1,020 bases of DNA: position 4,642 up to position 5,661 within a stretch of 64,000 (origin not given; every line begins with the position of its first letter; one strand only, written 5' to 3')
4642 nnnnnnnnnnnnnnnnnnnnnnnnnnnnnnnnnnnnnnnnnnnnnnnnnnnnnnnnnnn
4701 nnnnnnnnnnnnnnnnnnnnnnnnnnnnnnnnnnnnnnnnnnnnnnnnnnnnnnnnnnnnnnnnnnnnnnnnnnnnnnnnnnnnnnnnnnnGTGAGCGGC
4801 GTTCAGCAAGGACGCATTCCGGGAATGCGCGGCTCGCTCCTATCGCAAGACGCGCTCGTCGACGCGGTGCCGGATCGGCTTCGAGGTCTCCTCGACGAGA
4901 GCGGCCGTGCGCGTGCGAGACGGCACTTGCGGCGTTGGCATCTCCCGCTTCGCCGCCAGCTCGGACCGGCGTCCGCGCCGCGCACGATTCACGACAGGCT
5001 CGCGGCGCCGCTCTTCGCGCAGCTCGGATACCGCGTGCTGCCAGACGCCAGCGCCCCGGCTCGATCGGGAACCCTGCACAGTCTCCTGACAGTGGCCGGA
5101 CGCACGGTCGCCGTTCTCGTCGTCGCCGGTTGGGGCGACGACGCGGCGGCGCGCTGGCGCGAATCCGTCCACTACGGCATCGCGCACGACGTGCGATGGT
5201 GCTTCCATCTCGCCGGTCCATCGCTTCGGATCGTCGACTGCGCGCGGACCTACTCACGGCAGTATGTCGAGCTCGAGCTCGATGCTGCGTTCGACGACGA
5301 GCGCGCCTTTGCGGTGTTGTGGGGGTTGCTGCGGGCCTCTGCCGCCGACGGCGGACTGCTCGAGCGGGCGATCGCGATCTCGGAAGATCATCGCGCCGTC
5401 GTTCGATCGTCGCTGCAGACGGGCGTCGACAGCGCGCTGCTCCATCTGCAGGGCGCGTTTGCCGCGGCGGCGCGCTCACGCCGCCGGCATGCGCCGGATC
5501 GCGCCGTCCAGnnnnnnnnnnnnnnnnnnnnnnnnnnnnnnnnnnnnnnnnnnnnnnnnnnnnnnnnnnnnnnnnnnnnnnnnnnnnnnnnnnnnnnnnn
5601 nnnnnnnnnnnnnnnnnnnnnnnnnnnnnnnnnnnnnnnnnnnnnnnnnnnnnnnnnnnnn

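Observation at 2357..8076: Stand-alone, translationally coupled SNF2 helicase + Eco57I/type-IIG-like N6-adenine methyltransferase: candidate two-gene defence module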

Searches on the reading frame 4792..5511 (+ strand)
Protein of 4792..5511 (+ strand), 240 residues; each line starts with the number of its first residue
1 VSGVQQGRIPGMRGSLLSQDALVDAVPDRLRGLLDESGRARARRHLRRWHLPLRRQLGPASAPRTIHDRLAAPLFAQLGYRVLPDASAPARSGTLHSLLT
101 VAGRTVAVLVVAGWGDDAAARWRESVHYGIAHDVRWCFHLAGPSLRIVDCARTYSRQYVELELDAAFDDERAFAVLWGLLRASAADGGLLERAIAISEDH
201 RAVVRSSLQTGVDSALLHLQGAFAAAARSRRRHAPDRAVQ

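Call 59: search_protein_families(library=pfam, proteins=[window:4792-5511:+], max_evalue=10)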
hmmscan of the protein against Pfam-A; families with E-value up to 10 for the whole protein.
window:4792-5511:+ (240 aa): 1 family
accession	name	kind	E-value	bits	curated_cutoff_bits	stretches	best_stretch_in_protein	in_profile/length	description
PF13490.11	zf-HC2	-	0.063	13.8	22.2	1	23-47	5-29/35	Putative zinc-finger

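Call 69: search_protein_representatives(alignment_id=A3)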
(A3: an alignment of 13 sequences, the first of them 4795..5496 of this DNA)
Query: 13 sequences, 233 profile positions. Proteins with E-value up to 0.001 (for the whole library): 608; up to 1e-10: 403; up to 1e-30: 133. The best 150 are listed.
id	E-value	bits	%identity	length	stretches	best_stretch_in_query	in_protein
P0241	8.9e-97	339.5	-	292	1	1-229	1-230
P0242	2.0e-95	335.1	-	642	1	1-229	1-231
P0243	7.3e-93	326.7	-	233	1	2-230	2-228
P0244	1.7e-92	325.5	-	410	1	1-228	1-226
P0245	3.1e-91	321.4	-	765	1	1-216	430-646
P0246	1.4e-90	319.3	-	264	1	1-230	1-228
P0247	2.0e-82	292.5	-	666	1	1-230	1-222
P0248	6.9e-81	287.5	-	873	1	3-230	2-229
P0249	8.1e-76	271.0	-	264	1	1-230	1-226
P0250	9.0e-75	267.5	-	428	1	1-182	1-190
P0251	1.0e-71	257.5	-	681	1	1-231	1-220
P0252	2.7e-71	256.2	-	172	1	39-207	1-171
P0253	6.9e-71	254.8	-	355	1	36-229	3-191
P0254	9.5e-69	247.8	-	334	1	1-230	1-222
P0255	2.1e-65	236.8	-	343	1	1-232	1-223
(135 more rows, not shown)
